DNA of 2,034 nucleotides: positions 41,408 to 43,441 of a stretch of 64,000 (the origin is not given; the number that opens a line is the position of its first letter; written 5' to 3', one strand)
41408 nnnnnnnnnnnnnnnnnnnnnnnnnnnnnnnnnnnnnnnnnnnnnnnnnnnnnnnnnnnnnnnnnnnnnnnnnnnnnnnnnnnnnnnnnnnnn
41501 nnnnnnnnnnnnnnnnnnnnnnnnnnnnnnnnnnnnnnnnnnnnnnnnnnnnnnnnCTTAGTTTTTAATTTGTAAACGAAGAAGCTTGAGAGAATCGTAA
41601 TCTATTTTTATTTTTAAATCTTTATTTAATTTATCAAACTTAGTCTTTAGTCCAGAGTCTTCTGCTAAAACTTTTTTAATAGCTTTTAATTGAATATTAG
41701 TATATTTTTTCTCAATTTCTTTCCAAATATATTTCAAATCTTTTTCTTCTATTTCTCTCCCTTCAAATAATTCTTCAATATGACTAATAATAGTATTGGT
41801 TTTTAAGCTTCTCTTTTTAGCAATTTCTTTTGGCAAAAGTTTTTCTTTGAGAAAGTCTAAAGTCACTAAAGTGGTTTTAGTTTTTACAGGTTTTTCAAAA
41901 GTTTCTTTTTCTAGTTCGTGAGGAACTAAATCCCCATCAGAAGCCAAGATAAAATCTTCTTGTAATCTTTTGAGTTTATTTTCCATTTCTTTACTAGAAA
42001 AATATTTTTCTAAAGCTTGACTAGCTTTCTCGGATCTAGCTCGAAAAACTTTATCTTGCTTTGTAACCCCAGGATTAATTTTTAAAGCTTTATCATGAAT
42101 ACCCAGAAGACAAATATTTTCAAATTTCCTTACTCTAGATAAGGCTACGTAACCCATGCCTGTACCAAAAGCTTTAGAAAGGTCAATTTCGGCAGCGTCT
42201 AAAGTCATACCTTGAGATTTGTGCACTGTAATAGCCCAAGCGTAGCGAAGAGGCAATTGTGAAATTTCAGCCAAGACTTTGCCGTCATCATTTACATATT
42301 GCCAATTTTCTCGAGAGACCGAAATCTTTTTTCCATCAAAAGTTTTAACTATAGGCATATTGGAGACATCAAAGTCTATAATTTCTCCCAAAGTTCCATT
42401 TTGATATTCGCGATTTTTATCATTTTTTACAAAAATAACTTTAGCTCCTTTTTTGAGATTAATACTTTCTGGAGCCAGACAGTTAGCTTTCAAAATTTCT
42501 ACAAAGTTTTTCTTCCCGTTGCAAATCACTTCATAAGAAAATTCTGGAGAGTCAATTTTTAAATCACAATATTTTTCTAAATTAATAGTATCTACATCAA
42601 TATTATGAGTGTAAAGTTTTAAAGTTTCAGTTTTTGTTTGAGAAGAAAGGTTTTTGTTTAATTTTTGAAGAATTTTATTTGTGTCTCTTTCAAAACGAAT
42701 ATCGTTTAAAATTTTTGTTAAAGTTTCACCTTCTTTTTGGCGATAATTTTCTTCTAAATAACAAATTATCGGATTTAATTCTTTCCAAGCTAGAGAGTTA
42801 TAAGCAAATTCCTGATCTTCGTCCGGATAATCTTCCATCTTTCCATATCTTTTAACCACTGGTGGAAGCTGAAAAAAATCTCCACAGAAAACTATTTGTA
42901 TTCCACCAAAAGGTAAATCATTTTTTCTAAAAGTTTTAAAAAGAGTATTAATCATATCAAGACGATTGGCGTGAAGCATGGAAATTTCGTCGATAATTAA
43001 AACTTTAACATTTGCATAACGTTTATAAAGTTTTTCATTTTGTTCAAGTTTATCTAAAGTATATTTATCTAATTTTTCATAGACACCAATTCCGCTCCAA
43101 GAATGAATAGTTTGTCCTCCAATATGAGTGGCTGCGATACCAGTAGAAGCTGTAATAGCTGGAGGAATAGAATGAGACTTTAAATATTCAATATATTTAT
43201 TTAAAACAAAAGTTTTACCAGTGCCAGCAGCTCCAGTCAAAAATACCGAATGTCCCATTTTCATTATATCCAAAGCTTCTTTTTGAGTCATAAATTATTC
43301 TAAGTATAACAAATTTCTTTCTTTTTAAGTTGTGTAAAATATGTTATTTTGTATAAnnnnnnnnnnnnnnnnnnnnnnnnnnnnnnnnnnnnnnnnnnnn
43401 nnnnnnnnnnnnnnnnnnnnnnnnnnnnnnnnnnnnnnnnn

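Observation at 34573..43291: Putative DNA-defence/DNA-processing island inserted between rpmA and the suf genes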

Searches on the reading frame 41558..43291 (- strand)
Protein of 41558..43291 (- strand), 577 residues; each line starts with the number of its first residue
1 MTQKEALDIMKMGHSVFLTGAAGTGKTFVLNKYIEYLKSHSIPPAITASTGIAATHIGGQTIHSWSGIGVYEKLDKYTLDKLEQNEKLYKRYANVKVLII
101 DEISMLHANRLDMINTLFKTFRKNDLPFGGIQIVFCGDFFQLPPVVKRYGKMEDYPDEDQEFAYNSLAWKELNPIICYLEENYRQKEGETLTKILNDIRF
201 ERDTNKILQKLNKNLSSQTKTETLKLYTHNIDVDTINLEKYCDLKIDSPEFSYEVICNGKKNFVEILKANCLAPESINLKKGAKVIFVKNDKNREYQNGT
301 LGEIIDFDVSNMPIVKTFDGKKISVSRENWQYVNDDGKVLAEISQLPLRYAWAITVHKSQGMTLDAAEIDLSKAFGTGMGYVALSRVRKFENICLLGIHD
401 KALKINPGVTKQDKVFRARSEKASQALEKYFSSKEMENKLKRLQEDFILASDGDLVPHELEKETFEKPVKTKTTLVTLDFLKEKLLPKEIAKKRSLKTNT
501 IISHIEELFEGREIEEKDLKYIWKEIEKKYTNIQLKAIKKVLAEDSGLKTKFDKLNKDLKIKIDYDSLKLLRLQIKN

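Call 5: search_protein_families(library=pfam, proteins=[window:41558-43291:-], max_evalue=0.01)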
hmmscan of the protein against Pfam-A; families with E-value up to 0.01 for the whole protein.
window:41558-43291:- (577 aa): 17 families
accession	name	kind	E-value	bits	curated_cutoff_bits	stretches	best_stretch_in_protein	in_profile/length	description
PF05970.20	PIF1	-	2.7e-40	138.7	25.9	1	10-190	19-194/223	PIF1-like helicase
PF13245.12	AAA_19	-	1.1e-13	52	25.1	1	3-146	1-133/134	AAA domain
PF13604.12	AAA_30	-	4.2e-11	43.4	27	1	3-146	6-132/191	AAA domain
PF14493.12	HTH_40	-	4.1e-09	37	27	1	473-570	1-87/89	Helix-turn-helix domain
PF13401.12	AAA_22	-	2.9e-08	34.5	27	1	15-137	7-122/130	AAA domain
PF21530.3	Pif1_2B_dom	-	2.4e-05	24.4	23.9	1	263-307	2-47/47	DNA helicase Pif1, 2B domain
PF00270.35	DEAD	-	0.0002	21.6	26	0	3-30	4-31/167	DEAD/DEAH box helicase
PF01443.25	Viral_helicase1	-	0.00025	21.4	21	0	18-112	3-77/228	Viral superfamily 1 RNA helicase core domain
PF02689.20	Herpes_Helicase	-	0.00045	18.8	27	0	352-394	731-775/808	Helicase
PF13191.12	AAA_16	-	0.0013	19.7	32.6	1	13-40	24-51/167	AAA ATPase domain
PF00004.35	AAA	-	0.0017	19.2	21.2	1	16-153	1-124/131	ATPase family associated with various cellular activities (AAA)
PF09848.15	SLFN-g3_helicase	-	0.0017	18.2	24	1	15-125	3-115/354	Schlafen group 3, DNA/RNA helicase domain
PF07728.20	AAA_5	-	0.002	18.5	22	0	16-118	2-90/139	AAA domain (dynein-related subfamily)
PF03266.21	NTPase_1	-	0.002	18.4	23.9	0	16-41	2-27/168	NTPase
PF12775.13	AAA_7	-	0.0031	17.5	25.8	1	9-47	29-68/181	P-loop containing dynein motor region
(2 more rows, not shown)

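Call 6: search_protein_families(library=padloc, proteins=[window:41558-43291:-], max_evalue=0.01)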
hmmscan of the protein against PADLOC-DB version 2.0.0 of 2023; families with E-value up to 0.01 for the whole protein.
window:41558-43291:- (577 aa): 8 families
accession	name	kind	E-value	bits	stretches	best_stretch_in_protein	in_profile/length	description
PDLC01734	typeIV_RecD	-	1.6e-18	64.4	1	3-397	344-717/763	RecD_0_IVD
PDLC01148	RecD_like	-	4.2e-18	63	1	12-145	327-445/719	RecD/Tra ATPase fused to N-terminal HHH domain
PDLC05065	PDC-S68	-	5.8e-18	62.1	2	3-229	610-826/1221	-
PDLC04476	PDC-M16A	-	4.8e-14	49.7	1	16-306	27-324/691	-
PDLC04475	PDC-M16A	-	1.2e-12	45.2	1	9-191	26-221/721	-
PDLC04472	PDC-M16A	-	1.1e-11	41.8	1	15-304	241-537/930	-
PDLC04474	PDC-M16A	-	1.5e-07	28.3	1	11-154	232-387/917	-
PDLC04140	mad8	-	0.00087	16.9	1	6-48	19-58/314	mads_8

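Call 7: search_protein_families(library=ncbifam, proteins=[window:41558-43291:-], max_evalue=0.01)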
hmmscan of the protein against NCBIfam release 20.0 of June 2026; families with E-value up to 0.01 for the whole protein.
window:41558-43291:- (577 aa): 7 families
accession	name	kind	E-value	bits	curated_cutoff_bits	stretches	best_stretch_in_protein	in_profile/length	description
TIGR01448.2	helicase_RecD2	equivalog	8.5e-22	77.1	500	2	2-145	320-450/713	SF1B family DNA helicase RecD2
TIGR01447.1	recD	equivalog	3e-16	59.1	310.15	1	8-369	158-544/597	exodeoxyribonuclease V subunit alpha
TIGR02768.1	TraA_Ti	equivalog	2.2e-15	56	590.45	1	277-389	613-709/751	Ti-type conjugative transfer relaxase TraA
NF010464.0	PRK13889.1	subfamily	5.1e-12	44.5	1015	1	280-390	602-696/992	conjugal transfer relaxase TraA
NF010402.0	PRK13826.1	subfamily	0.00015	19.8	1317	1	279-389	634-731/1102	Dtr system oriT relaxase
NF038214.1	IS21_help_AAA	equivalog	0.00019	21.2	200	0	83-119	140-175/232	IS21-like element helper ATPase IstB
NF010248.0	PRK13695.1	equivalog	0.0021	17.8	156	0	15-106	5-111/180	NTPase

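Call 71: search_solved_structures(query=window:41558-43291:-, max_evalue=0.00001)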
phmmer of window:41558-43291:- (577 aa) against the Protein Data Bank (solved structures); distinct sequences matched with E-value up to 0.00001: 19.
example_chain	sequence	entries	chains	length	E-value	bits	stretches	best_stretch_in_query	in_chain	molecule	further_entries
7otj_A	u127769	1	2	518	1.6e-67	231.6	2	8-308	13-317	ATP-dependent DNA helicase PIF1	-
8xak_A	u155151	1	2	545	1.3e-64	222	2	3-307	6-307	ATP-dependent DNA helicase PIF1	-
5o6b_A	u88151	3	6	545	1.3e-64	222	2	3-307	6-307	ATP-dependent DNA helicase PIF1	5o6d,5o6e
6hpt_A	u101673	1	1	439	1.5e-62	215.2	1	7-411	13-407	ATP-dependent DNA helicase PIF1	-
5fhh_A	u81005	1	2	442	1.6e-62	215.1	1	7-411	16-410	ATP-dependent DNA helicase PIF1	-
9fb8_A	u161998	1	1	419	1.9e-62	214.9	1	7-410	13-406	ATP-dependent DNA helicase PIF1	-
6hph_A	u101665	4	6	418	1.9e-62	214.8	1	7-410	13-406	ATP-dependent DNA helicase PIF1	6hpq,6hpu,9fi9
5fhd_A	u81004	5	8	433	8.7e-53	183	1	13-394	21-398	Uncharacterized protein | ATP-dependent DNA helicase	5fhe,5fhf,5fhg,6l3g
5ftb_A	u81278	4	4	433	1.2e-52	182.5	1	13-394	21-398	TPR DOMAIN PROTEIN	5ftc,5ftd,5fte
5ftf_A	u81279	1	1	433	2.4e-52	181.5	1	13-394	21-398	TPR DOMAIN PROTEIN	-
8bns_A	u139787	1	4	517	3.4e-48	167.8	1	5-403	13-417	AAA ATPase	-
8bnv_A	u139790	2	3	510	2e-45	158.7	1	4-396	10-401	AAA family ATPase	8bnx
6s3p_A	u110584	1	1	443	2.8e-39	138.4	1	8-395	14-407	PIF1 helicase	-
6s3e_A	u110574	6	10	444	2.8e-39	138.4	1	8-395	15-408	PIF1 helicase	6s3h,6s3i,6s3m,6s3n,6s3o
7bil_A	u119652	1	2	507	4.5e-39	137.7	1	8-395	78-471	PIF1 helicase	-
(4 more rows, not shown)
